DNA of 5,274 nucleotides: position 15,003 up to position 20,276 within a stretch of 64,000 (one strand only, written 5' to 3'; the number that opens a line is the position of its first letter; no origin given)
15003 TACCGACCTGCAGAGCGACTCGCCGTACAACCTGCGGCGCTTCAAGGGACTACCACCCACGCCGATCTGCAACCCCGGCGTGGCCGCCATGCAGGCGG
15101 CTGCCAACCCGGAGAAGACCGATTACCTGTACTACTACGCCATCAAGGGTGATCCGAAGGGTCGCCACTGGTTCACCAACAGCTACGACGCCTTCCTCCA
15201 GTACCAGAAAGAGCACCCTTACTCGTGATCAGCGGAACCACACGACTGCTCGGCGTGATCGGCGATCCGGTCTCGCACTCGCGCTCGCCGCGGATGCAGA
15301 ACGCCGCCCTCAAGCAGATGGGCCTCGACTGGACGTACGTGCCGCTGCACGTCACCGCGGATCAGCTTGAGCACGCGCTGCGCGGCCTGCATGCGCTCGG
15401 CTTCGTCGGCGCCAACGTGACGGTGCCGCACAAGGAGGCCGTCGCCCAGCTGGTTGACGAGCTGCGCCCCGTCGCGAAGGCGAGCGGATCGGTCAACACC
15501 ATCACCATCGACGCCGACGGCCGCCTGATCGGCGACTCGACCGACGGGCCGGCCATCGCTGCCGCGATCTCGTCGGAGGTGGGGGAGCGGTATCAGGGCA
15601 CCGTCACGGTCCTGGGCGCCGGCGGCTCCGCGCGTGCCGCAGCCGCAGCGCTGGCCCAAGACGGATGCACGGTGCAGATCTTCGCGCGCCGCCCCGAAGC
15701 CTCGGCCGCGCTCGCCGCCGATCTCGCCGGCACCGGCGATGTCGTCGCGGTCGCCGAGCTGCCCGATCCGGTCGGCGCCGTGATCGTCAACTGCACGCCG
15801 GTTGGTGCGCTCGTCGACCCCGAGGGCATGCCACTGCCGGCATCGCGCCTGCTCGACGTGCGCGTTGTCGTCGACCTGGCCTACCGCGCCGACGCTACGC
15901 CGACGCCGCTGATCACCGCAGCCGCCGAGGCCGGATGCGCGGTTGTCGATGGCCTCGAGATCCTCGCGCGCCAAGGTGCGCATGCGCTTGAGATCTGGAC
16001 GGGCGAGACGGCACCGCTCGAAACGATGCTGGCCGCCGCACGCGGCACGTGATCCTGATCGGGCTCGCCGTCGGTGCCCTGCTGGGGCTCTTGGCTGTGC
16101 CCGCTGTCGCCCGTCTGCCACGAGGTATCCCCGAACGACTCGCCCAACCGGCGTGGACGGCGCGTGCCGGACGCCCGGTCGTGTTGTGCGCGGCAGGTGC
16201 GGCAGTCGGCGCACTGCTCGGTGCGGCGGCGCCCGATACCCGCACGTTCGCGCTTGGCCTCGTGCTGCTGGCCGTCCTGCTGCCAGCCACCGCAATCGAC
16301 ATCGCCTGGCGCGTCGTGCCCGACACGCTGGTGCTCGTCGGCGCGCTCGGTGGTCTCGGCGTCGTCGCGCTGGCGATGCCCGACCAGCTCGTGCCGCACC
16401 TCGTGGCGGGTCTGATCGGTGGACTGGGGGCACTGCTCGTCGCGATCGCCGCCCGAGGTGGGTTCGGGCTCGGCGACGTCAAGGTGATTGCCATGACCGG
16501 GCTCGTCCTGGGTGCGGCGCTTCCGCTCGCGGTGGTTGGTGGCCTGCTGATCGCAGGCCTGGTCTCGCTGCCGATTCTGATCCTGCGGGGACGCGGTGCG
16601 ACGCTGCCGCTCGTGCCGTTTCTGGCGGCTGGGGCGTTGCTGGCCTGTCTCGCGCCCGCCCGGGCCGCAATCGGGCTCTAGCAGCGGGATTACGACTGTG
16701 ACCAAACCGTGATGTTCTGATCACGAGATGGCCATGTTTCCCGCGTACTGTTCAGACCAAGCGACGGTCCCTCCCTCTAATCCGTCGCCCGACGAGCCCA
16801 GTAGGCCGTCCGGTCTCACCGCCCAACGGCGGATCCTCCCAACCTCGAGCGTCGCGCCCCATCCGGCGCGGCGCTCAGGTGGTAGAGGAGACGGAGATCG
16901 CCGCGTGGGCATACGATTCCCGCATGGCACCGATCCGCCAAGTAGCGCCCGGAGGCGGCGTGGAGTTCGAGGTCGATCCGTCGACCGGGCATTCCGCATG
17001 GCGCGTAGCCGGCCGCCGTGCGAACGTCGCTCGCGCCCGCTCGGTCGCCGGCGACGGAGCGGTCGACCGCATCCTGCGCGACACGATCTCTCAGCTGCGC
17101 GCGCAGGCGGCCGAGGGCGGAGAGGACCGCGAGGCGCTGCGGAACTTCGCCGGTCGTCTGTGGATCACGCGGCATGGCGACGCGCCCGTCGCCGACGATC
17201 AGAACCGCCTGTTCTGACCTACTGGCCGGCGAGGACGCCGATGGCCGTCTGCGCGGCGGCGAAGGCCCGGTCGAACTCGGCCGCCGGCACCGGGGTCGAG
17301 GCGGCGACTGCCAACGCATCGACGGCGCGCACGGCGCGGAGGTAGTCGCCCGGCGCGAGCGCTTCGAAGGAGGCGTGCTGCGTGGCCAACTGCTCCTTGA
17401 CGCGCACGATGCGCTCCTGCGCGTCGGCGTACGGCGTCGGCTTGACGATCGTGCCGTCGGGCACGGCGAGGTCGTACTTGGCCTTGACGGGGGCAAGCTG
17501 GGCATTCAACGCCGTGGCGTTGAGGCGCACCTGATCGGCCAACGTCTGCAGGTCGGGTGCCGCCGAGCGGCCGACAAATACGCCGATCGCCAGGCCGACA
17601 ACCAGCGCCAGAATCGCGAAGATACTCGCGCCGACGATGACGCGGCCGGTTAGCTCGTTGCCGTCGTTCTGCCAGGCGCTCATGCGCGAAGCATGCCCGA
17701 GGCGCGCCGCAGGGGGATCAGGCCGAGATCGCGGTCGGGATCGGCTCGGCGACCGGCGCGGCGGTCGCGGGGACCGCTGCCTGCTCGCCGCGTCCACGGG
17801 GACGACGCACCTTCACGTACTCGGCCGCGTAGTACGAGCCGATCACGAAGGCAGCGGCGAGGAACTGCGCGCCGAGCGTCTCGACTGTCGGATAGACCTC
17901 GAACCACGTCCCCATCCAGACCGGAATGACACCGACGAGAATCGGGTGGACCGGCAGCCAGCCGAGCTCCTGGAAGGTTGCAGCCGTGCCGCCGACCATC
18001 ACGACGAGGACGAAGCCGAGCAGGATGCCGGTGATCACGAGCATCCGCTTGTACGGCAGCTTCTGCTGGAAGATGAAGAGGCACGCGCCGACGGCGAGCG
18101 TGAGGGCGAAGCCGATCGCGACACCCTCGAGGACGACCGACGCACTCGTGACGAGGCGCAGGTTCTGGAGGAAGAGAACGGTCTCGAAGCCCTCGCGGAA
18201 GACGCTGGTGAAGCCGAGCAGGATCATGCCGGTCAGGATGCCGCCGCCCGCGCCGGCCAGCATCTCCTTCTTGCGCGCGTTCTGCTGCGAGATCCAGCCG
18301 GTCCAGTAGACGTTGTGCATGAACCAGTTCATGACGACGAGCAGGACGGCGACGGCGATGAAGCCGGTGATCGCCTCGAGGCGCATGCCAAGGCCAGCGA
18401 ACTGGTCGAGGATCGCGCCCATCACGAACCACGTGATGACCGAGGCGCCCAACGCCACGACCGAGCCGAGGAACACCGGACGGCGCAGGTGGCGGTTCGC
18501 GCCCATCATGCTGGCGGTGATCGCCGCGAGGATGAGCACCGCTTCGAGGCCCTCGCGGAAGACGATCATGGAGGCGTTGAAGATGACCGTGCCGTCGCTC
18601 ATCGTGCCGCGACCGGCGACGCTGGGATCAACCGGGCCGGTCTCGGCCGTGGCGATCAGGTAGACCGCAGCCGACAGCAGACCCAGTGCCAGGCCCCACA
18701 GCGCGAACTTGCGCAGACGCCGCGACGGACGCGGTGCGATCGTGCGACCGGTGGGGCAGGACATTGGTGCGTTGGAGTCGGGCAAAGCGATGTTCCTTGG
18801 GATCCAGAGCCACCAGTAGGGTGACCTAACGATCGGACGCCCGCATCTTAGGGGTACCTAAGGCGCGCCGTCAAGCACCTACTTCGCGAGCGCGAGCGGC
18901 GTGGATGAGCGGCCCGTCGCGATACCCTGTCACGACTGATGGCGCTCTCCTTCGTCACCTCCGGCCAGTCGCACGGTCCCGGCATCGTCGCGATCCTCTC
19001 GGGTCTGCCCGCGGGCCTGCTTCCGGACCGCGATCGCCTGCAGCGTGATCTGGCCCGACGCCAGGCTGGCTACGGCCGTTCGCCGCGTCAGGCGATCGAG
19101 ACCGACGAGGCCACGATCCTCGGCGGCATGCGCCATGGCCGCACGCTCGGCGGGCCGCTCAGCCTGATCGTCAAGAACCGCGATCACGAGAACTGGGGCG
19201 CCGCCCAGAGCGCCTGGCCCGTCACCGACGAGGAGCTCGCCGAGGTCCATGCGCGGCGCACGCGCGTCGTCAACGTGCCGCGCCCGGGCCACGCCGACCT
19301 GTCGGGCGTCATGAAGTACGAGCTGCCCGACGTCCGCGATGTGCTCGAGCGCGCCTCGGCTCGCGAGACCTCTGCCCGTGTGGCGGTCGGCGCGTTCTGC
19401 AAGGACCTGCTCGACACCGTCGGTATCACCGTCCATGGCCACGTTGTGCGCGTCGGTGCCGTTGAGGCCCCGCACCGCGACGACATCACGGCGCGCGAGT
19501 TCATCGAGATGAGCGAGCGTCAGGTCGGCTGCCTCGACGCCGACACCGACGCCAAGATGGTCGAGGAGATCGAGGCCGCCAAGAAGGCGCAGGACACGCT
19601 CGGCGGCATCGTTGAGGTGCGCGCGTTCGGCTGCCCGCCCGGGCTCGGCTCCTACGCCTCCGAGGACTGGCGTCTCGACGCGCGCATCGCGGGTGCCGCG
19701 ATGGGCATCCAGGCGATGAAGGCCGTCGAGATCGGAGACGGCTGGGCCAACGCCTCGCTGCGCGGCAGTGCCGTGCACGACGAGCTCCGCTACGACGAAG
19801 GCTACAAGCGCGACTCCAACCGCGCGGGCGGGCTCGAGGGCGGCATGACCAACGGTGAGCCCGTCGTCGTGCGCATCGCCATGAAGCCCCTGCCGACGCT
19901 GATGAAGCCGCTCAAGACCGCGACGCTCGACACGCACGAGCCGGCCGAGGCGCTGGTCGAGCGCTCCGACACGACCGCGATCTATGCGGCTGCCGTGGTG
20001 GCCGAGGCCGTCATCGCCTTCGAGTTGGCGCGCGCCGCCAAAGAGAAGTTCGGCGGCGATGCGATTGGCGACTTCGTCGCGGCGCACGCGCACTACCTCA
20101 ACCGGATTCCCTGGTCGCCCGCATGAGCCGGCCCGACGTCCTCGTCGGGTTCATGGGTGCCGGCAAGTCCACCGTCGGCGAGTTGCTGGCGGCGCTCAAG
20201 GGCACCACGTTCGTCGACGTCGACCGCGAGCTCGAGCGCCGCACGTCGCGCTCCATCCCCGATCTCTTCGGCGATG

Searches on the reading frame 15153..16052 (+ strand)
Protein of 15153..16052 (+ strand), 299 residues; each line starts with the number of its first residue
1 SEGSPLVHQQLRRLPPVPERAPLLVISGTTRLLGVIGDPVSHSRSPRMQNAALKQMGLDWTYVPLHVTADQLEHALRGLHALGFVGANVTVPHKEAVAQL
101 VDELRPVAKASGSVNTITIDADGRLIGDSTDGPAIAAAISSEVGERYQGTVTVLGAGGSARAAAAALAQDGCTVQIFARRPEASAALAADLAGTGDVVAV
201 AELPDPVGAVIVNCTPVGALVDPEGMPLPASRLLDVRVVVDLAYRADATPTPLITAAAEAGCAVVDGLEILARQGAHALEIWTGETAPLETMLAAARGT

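Call 53: search_protein_families(library=pfam, proteins=[window:15153-16052:+])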
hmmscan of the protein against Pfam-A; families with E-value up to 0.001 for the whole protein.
window:15153-16052:+ (299 aa): 3 families
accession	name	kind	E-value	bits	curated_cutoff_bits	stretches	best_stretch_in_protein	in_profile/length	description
PF08501.16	Shikimate_dh_N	-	6.2e-29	100.5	27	1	35-117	1-83/83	Shikimate dehydrogenase substrate binding domain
PF18317.6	SDH_C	-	1.4e-10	41.1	25.8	1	267-297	1-31/31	Shikimate 5'-dehydrogenase C-terminal domain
PF01488.26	Shikimate_DH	-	0.00031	21.3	24.3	1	143-207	7-73/138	Shikimate / quinate 5-dehydrogenase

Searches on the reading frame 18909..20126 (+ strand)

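Call 49: search_protein_families(library=pfam, proteins=[window:18909-20126:+])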
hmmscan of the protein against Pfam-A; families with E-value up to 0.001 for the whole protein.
window:18909-20126:+ (405 aa): 1 family
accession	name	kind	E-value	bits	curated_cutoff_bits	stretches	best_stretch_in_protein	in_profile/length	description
PF01264.26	Chorismate_synt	-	7.3e-105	350.7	27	1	13-376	1-325/327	Chorismate synthase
